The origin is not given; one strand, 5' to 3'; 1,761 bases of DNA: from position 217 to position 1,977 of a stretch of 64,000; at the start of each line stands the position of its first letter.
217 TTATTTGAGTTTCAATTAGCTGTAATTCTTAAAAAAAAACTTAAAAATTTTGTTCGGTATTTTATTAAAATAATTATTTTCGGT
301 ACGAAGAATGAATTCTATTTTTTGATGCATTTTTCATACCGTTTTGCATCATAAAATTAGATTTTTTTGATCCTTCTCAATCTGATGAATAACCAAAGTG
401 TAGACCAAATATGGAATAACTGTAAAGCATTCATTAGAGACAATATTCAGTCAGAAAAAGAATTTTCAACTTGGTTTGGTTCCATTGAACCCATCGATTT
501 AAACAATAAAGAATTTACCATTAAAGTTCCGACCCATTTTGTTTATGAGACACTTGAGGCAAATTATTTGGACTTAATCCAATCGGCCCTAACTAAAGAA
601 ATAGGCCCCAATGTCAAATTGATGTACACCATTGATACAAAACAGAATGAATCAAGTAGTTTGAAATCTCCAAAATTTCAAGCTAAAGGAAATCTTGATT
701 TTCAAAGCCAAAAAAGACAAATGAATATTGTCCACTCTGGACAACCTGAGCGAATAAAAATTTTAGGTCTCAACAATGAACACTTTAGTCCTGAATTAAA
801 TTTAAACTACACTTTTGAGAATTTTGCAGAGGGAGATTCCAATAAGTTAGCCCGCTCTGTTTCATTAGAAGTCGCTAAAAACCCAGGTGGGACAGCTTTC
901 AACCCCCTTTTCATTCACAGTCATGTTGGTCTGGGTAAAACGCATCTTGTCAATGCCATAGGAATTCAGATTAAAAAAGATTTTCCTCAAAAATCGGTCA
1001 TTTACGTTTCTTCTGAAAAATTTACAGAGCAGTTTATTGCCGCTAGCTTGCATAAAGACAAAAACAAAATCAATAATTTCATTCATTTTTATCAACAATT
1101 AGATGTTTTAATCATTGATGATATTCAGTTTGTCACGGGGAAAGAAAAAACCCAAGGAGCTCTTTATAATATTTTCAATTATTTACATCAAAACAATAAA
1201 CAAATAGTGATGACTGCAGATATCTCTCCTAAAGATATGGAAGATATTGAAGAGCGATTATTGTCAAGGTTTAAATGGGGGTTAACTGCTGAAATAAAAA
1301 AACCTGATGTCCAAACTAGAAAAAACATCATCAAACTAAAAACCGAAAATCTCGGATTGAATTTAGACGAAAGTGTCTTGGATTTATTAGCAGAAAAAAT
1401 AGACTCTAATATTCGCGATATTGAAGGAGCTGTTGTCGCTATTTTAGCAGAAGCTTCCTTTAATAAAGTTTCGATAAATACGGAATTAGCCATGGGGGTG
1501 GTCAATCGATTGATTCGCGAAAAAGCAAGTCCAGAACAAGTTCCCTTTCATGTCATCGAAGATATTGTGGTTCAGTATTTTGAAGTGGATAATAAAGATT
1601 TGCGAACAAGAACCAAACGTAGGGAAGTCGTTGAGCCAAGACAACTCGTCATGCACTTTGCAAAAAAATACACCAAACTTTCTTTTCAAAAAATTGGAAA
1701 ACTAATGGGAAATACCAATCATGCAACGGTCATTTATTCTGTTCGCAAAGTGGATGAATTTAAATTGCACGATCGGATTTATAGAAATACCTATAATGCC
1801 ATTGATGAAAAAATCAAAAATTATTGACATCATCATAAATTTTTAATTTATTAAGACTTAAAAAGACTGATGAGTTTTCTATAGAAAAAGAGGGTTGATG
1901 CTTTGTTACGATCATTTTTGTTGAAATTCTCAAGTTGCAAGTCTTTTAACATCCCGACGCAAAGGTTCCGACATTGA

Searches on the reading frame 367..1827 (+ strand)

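Call 21: search_protein_families(library=pfam, proteins=[window:367-1827:+], max_evalue=0.0001)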
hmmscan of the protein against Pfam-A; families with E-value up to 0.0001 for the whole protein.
window:367-1827:+ (486 aa): 5 families
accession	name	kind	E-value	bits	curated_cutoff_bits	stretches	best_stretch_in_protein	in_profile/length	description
PF00308.24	Bac_DnaA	-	2.4e-58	197.3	23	1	144-308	1-161/162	Bacterial DnaA ATPAse domain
PF08299.17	Bac_DnaA_C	-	6.3e-21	74.6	31.5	1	397-462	4-69/69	Bacterial dnaA protein helix-turn-helix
PF11638.13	DnaA_N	-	9.9e-15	54.5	24.6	1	14-76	2-64/65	DnaA N-terminal domain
PF00004.35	AAA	-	6.9e-06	27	21.2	1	185-303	5-124/131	ATPase family associated with various cellular activities (AAA)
PF01695.23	IstB_IS21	-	3.6e-05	23.8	24.1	1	186-287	100-195/238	IstB-like ATP binding protein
